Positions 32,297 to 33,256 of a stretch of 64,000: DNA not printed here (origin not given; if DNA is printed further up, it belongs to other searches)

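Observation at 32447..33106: aroA present only as its C-terminal half, cleanly spaced after tyrA and translationally coupled downstream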

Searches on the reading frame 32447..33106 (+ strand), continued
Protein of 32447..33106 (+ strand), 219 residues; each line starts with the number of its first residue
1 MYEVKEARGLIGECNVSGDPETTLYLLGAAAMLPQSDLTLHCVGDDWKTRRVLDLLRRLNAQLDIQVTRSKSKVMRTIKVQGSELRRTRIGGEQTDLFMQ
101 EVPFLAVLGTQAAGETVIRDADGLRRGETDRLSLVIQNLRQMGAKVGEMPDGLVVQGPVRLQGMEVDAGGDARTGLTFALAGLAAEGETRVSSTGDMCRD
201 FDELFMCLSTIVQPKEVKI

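Call 29: find_homologous_proteins(query=P0063, max_evalue=1e-10)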
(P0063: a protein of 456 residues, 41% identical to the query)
Query P0063 (456 aa): 8000 proteins with E <= 1e-10 among 8000 candidates; the best 120 are listed.
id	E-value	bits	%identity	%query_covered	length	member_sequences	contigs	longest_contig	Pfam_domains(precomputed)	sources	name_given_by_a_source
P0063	1.4e-288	975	100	100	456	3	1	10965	PF00275.26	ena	-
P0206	5.0e-264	894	91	100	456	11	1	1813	PF00275.26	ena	-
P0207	2.3e-261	886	90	100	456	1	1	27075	PF00275.26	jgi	jgi:3-phosphoshikimate 1-carboxyvinyltransferase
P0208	7.4e-240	815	82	100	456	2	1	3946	PF00275.26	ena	-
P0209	1.4e-234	797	80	100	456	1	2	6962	PF00275.26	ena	-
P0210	4.1e-231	786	80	100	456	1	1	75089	PF00275.26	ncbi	ncbi:MAG: 3-phosphoshikimate 1-carboxyvinyltransferase [Candidatus Latescibacterota bacterium]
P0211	2.6e-183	628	48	99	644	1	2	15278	PF00275.26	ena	-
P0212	8.9e-173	594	64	100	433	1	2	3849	PF00275.26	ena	-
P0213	2.8e-172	592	64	100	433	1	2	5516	PF00275.26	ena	-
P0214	1.0e-171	590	64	100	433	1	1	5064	PF00275.26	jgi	-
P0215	1.6e-168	580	63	100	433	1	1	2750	PF00275.26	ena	-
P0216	3.9e-168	578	64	100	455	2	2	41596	PF00275.26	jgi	-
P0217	4.7e-167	575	65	99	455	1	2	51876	PF00275.26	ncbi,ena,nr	ncbi:MAG TPA: 3-phosphoshikimate 1-carboxyvinyltransferase [Candidatus Latescibacteria bacterium]|nr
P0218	2.2e-166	573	62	100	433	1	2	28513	PF00275.26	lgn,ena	-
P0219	2.7e-166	572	64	100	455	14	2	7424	PF00275.26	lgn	-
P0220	1.9e-162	560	61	97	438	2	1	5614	PF00275.26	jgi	-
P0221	9.8e-162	557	59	100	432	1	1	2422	PF00275.26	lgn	-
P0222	8.1e-161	554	63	100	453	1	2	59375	PF00275.26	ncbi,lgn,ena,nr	ncbi:MAG TPA: 3-phosphoshikimate 1-carboxyvinyltransferase [Candidatus Latescibacteria bacterium]|nr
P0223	6.6e-160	551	59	97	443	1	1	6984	PF00275.26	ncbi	-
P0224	7.0e-160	551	60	100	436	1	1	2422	PF00275.26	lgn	-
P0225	1.2e-159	550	58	100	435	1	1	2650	PF00275.26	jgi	jgi:3-phosphoshikimate 1-carboxyvinyltransferase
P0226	4.3e-159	549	60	98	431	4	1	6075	PF00275.26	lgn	-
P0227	4.4e-157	542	58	100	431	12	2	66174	PF00275.26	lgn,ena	-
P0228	1.3e-155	537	58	100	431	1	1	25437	PF00275.26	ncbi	-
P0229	3.3e-155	536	58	100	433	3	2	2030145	PF00275.26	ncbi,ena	-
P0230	4.3e-153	529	60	94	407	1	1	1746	PF00275.26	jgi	jgi:3-phosphoshikimate 1-carboxyvinyltransferase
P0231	7.6e-149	515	56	100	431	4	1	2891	PF00275.26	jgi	jgi:3-phosphoshikimate 1-carboxyvinyltransferase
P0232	2.7e-145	503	54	100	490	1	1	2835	PF00275.26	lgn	-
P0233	3.0e-144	500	93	57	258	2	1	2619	PF00275.26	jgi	jgi:3-phosphoshikimate 1-carboxyvinyltransferase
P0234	7.3e-140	485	53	100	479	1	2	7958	PF00275.26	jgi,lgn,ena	-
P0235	4.3e-138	479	54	100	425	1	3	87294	PF00275.26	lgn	-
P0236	1.0e-136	475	57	100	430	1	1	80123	PF00275.26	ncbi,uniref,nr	ncbi:3-phosphoshikimate 1-carboxyvinyltransferase [Calderihabitans maritimus]|uniref:3-phosphoshikim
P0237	7.7e-136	472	54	97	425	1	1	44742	PF00275.26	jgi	-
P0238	2.2e-135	470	54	97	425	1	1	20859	PF00275.26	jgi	-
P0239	1.2e-134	468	54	100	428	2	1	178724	PF00275.26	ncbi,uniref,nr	ncbi:3-phosphoshikimate 1-carboxyvinyltransferase [Desulfoscipio geothermicus]|uniref:3-phosphoshiki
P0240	3.6e-134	466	52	97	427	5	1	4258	PF00275.26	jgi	-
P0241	6.7e-134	466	53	97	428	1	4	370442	PF00275.26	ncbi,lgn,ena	-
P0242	6.8e-134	465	55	99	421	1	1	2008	PF00275.26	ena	-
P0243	1.6e-133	464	53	100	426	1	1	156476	PF00275.26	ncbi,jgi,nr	ncbi:MAG: 3-phosphoshikimate 1-carboxyvinyltransferase [Calditrichaeota bacterium]|nr:3-phosphoshiki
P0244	4.1e-133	463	52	96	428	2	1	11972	PF00275.26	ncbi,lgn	-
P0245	4.1e-133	463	53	97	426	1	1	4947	PF00275.26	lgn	-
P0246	4.7e-133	463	52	97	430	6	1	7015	PF00275.26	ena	-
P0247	4.9e-133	463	55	97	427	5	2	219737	PF00275.26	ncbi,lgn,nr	ncbi:MAG: 3-phosphoshikimate 1-carboxyvinyltransferase [Acetothermia bacterium 64_32]|nr:MAG: 3-phos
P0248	5.0e-133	463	54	97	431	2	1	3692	PF00275.26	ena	-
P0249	6.4e-133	462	53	98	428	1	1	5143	PF00275.26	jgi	jgi:3-phosphoshikimate 1-carboxyvinyltransferase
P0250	7.1e-133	462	53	96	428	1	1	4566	PF00275.26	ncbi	ncbi:MAG: 3-phosphoshikimate 1-carboxyvinyltransferase [bacterium]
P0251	1.2e-132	461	51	98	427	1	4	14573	PF00275.26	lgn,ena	-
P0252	1.4e-132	461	52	97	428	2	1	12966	PF00275.26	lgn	-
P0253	1.5e-132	461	52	97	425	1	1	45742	PF00275.26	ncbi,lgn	-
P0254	1.6e-132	461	52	97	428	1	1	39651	PF00275.26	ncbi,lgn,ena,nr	ncbi:3-phosphoshikimate 1-carboxyvinyltransferase 1 [subsurface metagenome]|nr:3-phosphoshikimate 1-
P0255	4.2e-132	460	52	97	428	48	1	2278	PF00275.26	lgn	-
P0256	5.3e-132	459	52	97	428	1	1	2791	PF00275.26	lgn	-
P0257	6.3e-132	459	52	98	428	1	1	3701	PF00275.26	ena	-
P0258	6.9e-132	459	52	100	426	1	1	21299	PF00275.26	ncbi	-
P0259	1.1e-131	458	53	98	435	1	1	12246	PF00275.26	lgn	-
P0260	1.5e-131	458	51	97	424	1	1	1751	PF00275.26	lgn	-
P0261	2.0e-131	457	52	98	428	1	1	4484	PF00275.26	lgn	-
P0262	2.3e-131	457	53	96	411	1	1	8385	PF00275.26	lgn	-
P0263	3.3e-131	457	54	96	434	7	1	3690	PF00275.26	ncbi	-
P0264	3.4e-131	457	52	97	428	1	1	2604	PF00275.26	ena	-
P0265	4.0e-131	456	54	99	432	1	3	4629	PF00275.26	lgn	-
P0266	4.5e-131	456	52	97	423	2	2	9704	PF00275.26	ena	-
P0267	5.9e-131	456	52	97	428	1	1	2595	PF00275.26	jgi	-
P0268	6.3e-131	456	53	99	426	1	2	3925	PF00275.26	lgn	-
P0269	7.4e-131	455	54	99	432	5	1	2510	PF00275.26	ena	-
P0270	1.5e-130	454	52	97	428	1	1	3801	PF00275.26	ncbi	ncbi:MAG: 3-phosphoshikimate 1-carboxyvinyltransferase [bacterium]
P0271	1.9e-130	454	52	97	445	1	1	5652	PF00275.26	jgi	-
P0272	2.3e-130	454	51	97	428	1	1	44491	PF00275.26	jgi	-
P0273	2.4e-130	454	53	98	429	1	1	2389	PF00275.26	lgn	-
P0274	2.5e-130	454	52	98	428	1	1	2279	PF00275.26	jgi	-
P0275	2.8e-130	454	52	97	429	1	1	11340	PF00275.26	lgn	-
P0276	2.9e-130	454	51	98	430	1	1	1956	PF00275.26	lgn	-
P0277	2.9e-130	454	53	98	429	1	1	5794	PF00275.26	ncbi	-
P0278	3.0e-130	453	52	100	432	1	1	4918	PF00275.26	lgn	-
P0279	3.1e-130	453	53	100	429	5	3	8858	PF00275.26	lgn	-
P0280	3.6e-130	453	51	100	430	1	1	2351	PF00275.26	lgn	-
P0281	3.7e-130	453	52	96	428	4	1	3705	PF00275.26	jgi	-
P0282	3.8e-130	453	51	97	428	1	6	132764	PF00275.26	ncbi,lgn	-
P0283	4.6e-130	453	52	99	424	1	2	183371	PF00275.26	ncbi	-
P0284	4.7e-130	453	51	98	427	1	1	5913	PF00275.26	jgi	jgi:3-phosphoshikimate 1-carboxyvinyltransferase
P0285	4.9e-130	453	53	96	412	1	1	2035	PF00275.26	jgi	jgi:3-phosphoshikimate 1-carboxyvinyltransferase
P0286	5.0e-130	453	55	97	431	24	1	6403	PF00275.26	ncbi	-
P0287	6.2e-130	452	52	100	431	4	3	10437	PF00275.26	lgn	-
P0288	8.3e-130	452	52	98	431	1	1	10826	PF00275.26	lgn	-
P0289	9.9e-130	452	54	97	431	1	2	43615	PF00275.26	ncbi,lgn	ncbi:MAG: 3-phosphoshikimate 1-carboxyvinyltransferase [Candidatus Bipolaricaulia bacterium]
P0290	1.2e-129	452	51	97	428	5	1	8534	PF00275.26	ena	-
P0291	1.2e-129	451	53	100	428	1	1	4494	PF00275.26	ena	-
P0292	1.2e-129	451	51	96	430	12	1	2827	PF00275.26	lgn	-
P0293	1.3e-129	451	54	99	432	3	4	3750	PF00275.26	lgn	-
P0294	1.3e-129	451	52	96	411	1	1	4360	PF00275.26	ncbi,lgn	-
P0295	1.8e-129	451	52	99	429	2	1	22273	PF00275.26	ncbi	-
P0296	1.8e-129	451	52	97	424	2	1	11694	PF00275.26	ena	-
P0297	1.8e-129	451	53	97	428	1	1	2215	PF00275.26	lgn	-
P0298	1.8e-129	451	55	97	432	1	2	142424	PF00275.26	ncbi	-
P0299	2.5e-129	450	50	98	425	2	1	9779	PF00275.26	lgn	-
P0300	2.6e-129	450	53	97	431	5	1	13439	PF00275.26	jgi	jgi:3-phosphoshikimate 1-carboxyvinyltransferase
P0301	2.7e-129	450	51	100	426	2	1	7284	PF00275.26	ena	-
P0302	2.8e-129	450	52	99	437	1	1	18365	PF00275.26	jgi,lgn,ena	-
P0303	3.1e-129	450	52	100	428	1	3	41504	PF00275.26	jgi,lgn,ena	-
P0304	3.3e-129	450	52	99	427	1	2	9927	PF00275.26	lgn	-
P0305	3.3e-129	450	55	99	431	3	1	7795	PF00275.26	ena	-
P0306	4.3e-129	450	51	98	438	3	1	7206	PF00275.26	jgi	jgi:3-phosphoshikimate 1-carboxyvinyltransferase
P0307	4.6e-129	450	52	96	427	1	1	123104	PF00275.26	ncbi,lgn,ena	-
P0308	5.0e-129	449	52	99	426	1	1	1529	PF00275.26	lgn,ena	-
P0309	5.3e-129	449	52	96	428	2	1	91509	PF00275.26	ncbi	-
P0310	5.7e-129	449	51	100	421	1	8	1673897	PF00275.26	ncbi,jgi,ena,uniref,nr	ncbi:3-phosphoshikimate 1-carboxyvinyltransferase [candidate division WOR-1 bacterium RIFOXYA12_FULL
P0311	6.4e-129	449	54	100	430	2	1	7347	PF00275.26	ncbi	-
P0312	7.9e-129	449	51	98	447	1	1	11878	PF00275.26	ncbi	-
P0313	8.5e-129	449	51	100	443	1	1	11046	PF00275.26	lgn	-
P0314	9.6e-129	449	54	97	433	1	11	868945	PF00275.26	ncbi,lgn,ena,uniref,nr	ncbi:3-phosphoshikimate 1-carboxyvinyltransferase [Rhodothermus bifroesti]|uniref:3-phosphoshikimate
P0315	1.2e-128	448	51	100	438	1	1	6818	PF00275.26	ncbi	ncbi:MAG: 3-phosphoshikimate 1-carboxyvinyltransferase [Blastocatellia bacterium]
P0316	1.3e-128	448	52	100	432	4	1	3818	PF00275.26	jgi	-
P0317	1.3e-128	448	52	98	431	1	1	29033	PF00275.26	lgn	-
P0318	1.5e-128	448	50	99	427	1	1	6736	PF00275.26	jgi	-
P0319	2.2e-128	447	51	100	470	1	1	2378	PF00275.26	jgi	jgi:3-phosphoshikimate 1-carboxyvinyltransferase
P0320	2.7e-128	447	52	99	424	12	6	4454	PF00275.26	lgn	-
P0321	2.9e-128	447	53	98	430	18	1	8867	PF00275.26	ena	-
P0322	3.6e-128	447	54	99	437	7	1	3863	PF00275.26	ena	-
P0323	3.8e-128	447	51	99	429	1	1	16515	PF00275.26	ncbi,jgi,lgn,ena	-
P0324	5.6e-128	446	51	97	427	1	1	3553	PF00275.26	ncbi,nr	ncbi:3-phosphoshikimate 1-carboxyvinyltransferase [bacterium]|nr:3-phosphoshikimate 1-carboxyvinyltr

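Call 30: find_encoding_contigs(protein=P0210, flank=10000, max_places=2)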
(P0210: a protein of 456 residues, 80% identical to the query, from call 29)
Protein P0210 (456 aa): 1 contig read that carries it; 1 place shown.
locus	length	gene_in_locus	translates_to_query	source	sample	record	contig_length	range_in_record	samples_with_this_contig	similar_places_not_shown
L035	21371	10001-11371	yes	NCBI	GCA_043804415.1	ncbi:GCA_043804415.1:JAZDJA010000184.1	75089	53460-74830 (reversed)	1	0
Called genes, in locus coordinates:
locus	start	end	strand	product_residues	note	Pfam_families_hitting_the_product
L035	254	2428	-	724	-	PF02901:PFL-like, PF01228:Gly_radical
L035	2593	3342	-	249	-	PF01261:AP_endonuc_2, PF03786:UxuA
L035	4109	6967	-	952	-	PF05547:Peptidase_M6, PF05048:NosD (faint), PF13229:Beta_helix, PF13860:FlgD_ig (faint)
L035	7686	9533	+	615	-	PF01541:GIY-YIG, PF27096:UvrC_M, PF22920:UvrC_RNaseH, PF08459:UvrC_RNaseH_dom, PF12826:HHH_2 (weak), PF14520:HHH_5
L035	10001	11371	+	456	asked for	PF00275:EPSP_synthase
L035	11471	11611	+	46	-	-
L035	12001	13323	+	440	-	PF01029:NusB, PF22458:RsmF-B_ferredox, PF01189:Methyltr_RsmB-F, PF01728:FtsJ, PF13847:Methyltransf_31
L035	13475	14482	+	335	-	PF01073:3Beta_HSD, PF01370:Epimerase, PF02719:Polysacc_synt_2, PF04321:RmlD_sub_bind, PF07993:NAD_binding_4, PF13460:NAD_binding_10 (weak), PF16363:GDP_Man_Dehyd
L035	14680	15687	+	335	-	PF01408:GFO_IDH_MocA, PF02894:GFO_IDH_MocA_C, PF22725:GFO_IDH_MocA_C3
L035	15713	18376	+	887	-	PF04015:DUF362, PF07494:Reg_prop (faint), PF25852:DUF6242_C (faint)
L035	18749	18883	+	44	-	-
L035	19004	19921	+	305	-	-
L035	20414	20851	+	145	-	-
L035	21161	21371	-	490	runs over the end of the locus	PF06253:MTTB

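Call 31: find_encoding_contigs(protein=P0229, flank=10000, max_places=2)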
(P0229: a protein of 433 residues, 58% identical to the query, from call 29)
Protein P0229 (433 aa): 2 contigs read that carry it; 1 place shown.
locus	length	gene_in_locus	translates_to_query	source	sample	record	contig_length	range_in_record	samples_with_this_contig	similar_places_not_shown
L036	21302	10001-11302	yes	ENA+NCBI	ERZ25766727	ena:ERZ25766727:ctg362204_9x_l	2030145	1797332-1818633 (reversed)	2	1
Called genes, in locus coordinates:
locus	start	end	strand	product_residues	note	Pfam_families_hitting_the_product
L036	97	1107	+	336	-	PF02885:Glycos_trans_3N, PF00591:Glycos_transf_3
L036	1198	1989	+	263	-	PF00218:IGPS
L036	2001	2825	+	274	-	PF01209:Ubie_methyltran, PF05724:TPMT (weak), PF05401:NodS (faint), PF13489:Methyltransf_23, PF13847:Methyltransf_31, PF08241:Methyltransf_11, PF08242:Methyltransf_12, PF13649:Methyltransf_25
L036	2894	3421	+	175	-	PF02834:LigT_PEase (faint), PF13563:2_5_RNA_ligase2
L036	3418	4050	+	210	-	PF00697:PRAI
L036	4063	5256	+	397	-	PF00291:PALP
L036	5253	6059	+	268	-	PF00290:Trp_syntA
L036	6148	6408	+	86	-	PF01817:CM_2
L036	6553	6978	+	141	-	PF18152:DAHP_snth_FXD, PF00793:DAHP_synth_1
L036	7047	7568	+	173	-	PF00793:DAHP_synth_1, PF03102:NeuB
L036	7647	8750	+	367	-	PF03807:F420_oxidored (weak), PF02153:PDH_N, PF20463:PDH_C, PF01842:ACT, PF22629:ACT_AHAS_ss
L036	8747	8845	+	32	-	-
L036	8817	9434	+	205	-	PF02353:CMAS, PF13489:Methyltransf_23, PF13847:Methyltransf_31, PF08241:Methyltransf_11, PF08242:Methyltransf_12, PF13649:Methyltransf_25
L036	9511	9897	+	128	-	PF01909:NTP_transf_2, PF18765:Polbeta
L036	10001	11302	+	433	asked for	PF00275:EPSP_synthase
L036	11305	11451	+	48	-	-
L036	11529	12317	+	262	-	PF08501:Shikimate_dh_N, PF01488:Shikimate_DH, PF03435:Sacchrp_dh_NADP (faint), PF18317:SDH_C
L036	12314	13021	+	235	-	PF01209:Ubie_methyltran, PF13489:Methyltransf_23 (weak), PF13847:Methyltransf_31, PF08241:Methyltransf_11, PF08242:Methyltransf_12 (weak), PF13649:Methyltransf_25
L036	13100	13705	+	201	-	PF00926:DHBP_synthase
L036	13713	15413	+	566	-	PF03485:Arg_tRNA_synt_N, PF00750:tRNA-synt_1d, PF05746:DALR_1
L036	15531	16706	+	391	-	PF01264:Chorismate_synt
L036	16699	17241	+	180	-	PF13189:Cytidylate_kin2 (faint), PF13238:AAA_18 (weak), PF13671:AAA_33 (weak), PF01202:SKI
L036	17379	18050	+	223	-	PF00702:Hydrolase, PF13419:HAD_2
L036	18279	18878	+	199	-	PF13561:adh_short_C2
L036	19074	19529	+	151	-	PF16798:DUF5069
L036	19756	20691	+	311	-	PF14088:DUF4268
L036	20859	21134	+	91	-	-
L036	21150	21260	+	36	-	-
